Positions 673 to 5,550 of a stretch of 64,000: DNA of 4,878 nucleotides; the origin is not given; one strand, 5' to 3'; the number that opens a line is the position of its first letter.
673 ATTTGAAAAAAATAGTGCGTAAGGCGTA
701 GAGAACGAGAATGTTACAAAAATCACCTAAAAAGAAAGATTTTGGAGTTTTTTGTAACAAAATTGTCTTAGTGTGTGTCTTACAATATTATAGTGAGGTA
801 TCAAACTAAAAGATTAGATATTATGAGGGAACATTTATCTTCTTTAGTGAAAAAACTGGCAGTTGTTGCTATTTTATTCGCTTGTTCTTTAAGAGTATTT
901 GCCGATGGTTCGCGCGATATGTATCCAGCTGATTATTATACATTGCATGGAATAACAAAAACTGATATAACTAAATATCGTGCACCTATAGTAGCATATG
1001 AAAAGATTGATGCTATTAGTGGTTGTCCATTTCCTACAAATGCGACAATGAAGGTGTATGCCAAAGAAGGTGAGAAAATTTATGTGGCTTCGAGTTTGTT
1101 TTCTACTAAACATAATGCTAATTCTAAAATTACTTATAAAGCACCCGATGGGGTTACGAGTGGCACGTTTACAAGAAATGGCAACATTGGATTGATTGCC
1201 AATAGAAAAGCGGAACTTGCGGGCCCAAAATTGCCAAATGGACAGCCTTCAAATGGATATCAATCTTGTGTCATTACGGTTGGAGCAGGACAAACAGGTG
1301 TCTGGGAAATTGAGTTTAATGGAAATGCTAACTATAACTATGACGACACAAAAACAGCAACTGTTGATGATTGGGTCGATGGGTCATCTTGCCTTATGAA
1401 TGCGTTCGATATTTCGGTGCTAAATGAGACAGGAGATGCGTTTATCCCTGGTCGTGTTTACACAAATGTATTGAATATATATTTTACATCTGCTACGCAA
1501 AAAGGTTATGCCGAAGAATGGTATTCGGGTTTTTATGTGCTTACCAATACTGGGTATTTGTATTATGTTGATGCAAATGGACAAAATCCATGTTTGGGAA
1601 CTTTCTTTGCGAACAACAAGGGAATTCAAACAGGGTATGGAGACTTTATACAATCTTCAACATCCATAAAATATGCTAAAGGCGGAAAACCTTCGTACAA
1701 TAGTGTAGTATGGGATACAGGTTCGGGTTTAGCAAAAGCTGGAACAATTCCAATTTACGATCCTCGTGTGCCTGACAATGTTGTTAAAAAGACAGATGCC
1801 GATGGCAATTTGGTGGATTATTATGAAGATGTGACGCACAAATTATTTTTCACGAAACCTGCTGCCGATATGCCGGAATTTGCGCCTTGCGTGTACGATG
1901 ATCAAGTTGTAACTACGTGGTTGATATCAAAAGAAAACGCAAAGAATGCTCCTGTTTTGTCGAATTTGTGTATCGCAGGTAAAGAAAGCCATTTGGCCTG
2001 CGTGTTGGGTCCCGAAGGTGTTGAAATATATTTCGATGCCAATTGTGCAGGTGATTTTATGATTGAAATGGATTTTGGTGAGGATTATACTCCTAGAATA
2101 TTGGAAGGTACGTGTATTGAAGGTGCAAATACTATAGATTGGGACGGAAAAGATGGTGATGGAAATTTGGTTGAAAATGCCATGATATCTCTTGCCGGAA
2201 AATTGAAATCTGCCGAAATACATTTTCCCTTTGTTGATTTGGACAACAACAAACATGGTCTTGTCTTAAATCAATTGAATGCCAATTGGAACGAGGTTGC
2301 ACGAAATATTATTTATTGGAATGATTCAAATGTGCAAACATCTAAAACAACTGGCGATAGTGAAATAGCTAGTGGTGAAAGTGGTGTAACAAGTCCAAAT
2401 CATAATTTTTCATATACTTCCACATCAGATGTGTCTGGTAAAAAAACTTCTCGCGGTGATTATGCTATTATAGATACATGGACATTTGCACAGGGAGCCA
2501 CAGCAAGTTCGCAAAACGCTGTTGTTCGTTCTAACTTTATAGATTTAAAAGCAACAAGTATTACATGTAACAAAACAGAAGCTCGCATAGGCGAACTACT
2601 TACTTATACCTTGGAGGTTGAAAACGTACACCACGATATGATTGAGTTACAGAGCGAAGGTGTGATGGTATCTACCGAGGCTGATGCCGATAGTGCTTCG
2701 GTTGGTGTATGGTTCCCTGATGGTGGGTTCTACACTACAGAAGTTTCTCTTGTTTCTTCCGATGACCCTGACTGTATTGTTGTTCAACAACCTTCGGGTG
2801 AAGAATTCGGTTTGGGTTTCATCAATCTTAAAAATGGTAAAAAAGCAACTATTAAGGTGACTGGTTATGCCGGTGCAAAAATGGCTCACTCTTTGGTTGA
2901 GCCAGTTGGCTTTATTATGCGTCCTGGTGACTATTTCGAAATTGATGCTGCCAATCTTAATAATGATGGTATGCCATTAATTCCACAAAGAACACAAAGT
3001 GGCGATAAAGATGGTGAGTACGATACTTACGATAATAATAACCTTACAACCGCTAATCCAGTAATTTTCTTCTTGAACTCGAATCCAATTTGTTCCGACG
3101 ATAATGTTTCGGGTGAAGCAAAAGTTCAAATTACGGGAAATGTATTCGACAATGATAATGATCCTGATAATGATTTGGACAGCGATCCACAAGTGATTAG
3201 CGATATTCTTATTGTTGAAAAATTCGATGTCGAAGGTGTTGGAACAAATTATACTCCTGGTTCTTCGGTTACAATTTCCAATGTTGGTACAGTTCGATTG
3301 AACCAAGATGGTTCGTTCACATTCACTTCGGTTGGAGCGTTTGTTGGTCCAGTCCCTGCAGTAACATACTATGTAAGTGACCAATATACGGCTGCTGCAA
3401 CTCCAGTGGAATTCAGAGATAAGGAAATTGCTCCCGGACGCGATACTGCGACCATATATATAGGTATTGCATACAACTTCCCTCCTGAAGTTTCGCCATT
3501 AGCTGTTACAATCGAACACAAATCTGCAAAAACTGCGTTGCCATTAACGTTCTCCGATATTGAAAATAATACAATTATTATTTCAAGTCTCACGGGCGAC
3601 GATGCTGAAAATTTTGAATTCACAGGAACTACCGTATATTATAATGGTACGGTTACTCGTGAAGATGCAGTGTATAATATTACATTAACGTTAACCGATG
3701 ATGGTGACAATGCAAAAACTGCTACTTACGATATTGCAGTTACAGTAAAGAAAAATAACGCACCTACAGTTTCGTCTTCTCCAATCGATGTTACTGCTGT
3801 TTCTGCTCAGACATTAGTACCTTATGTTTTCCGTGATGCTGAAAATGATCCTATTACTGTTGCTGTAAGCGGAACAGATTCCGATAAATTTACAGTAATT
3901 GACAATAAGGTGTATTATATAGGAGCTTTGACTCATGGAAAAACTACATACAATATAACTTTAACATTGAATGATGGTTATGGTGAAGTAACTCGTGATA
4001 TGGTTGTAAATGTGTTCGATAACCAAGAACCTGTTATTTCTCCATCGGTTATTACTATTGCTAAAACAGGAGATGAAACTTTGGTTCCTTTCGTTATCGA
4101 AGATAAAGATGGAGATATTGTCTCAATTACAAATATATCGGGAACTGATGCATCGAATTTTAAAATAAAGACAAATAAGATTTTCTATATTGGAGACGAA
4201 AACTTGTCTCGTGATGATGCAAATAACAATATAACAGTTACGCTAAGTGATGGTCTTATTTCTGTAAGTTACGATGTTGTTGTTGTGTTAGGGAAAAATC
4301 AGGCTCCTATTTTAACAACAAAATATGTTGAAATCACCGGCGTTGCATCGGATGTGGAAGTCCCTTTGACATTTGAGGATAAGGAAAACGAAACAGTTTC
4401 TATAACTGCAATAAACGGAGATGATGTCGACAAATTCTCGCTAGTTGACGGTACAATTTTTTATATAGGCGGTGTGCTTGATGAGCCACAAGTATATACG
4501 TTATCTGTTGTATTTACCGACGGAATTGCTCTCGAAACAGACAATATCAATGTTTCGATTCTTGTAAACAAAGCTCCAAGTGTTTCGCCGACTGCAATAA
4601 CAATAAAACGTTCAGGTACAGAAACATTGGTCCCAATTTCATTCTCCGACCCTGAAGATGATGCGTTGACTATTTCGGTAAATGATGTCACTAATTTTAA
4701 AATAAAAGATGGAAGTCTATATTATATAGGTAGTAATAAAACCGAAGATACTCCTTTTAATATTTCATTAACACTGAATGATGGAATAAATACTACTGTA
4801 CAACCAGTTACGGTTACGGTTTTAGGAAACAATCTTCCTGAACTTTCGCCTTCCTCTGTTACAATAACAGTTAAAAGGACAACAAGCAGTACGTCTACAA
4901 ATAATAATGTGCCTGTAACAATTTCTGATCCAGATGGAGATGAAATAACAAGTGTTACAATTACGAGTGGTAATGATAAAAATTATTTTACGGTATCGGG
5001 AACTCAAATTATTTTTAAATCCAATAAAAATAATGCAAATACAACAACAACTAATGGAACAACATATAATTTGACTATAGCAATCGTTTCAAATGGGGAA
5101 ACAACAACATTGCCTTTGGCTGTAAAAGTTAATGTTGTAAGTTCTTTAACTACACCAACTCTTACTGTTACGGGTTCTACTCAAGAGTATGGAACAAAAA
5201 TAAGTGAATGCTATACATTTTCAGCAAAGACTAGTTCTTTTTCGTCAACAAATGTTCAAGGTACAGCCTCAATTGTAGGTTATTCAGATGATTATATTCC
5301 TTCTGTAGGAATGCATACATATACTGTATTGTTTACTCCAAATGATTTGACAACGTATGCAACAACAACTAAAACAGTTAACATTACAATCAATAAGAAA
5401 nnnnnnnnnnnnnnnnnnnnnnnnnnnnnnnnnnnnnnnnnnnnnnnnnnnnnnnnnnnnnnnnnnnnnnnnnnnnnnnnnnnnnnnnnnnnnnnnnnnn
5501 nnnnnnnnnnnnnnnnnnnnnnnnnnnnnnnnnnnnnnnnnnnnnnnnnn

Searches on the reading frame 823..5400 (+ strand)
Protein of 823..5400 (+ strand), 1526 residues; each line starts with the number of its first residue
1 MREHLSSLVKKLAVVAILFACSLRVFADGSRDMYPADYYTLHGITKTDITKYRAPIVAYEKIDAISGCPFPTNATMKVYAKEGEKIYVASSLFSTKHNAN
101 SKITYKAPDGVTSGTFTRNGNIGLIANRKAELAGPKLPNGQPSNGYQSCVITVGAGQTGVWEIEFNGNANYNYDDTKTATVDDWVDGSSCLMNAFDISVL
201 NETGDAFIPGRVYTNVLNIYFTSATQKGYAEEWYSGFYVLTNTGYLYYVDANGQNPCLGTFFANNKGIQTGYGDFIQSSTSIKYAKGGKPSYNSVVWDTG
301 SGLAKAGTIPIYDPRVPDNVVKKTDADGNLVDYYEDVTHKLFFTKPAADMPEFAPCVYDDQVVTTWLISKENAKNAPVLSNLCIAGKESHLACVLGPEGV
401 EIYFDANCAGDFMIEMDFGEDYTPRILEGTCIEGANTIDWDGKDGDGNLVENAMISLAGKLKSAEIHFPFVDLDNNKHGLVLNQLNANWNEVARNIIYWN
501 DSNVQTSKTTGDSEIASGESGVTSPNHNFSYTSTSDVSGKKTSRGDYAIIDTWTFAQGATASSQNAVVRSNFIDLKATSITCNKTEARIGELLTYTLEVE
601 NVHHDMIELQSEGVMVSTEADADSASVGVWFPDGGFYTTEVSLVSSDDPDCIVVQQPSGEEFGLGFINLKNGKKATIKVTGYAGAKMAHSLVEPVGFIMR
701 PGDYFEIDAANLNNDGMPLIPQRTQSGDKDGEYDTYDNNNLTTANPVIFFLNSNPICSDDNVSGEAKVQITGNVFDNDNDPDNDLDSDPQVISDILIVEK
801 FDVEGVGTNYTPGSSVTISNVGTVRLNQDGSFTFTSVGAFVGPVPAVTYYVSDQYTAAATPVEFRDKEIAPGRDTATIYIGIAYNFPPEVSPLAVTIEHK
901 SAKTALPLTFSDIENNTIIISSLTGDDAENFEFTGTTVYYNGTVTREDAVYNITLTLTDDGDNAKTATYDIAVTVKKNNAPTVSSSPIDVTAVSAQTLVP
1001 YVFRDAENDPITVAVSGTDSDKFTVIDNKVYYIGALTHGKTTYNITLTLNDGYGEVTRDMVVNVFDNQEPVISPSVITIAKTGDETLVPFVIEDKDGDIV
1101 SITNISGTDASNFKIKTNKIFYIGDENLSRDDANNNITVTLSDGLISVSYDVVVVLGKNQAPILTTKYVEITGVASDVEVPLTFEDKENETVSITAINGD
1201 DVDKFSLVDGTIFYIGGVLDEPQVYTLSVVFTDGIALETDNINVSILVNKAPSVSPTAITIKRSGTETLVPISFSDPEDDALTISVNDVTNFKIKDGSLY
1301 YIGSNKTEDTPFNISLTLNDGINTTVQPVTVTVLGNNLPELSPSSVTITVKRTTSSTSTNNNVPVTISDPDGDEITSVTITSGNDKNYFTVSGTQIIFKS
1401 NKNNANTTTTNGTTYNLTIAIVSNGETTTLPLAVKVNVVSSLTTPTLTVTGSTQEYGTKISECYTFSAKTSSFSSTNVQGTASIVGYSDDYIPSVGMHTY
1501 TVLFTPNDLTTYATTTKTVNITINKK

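Call 10: search_protein_families(library=pfam, proteins=[window:823-5400:+], max_evalue=0.01)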
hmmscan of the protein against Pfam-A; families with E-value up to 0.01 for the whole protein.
window:823-5400:+ (1526 aa): 3 families
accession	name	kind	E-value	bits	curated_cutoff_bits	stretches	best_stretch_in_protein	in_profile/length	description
PF17803.7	Cadherin_4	-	0.00033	21.5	25.1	1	752-834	11-71/71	Bacterial cadherin-like domain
PF19076.6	CshA_repeat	-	0.0024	18.9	27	1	812-860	48-96/103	Surface adhesin CshA repetitive domain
PF17963.7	Big_9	-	0.0056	18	23.6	1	752-858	1-81/89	Bacterial Ig domain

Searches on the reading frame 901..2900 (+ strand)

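Call 22: find_related_loci(query=window:901-2900:+, collection=genome_contigs, flank=10000)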
Query window:901-2900:+ (666 aa) in genome_contigs; peptide patterns used: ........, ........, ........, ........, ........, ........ (x = any residue, [..] = any of these).
15 stretches matched a pattern; 2 encode a relative of the query (tblastn E <= 1e-3); 2 distinct loci.
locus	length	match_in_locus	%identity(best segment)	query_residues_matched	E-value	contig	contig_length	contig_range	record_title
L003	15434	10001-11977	50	1-666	0e+0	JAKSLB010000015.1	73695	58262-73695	MAG: Paludibacteraceae bacterium isolate Horse_feces88 MAG088_15, whole genome shotgun sequence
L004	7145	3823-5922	38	1-664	2e-132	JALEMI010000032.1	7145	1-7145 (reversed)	MAG: Bacteroidales bacterium isolate SUG135 k141_1709631, whole genome shotgun sequence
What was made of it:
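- Tried and rejected: The genome scan gave only two distant orthologues of the N-terminal domain, at 50% and 38% (call 22).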
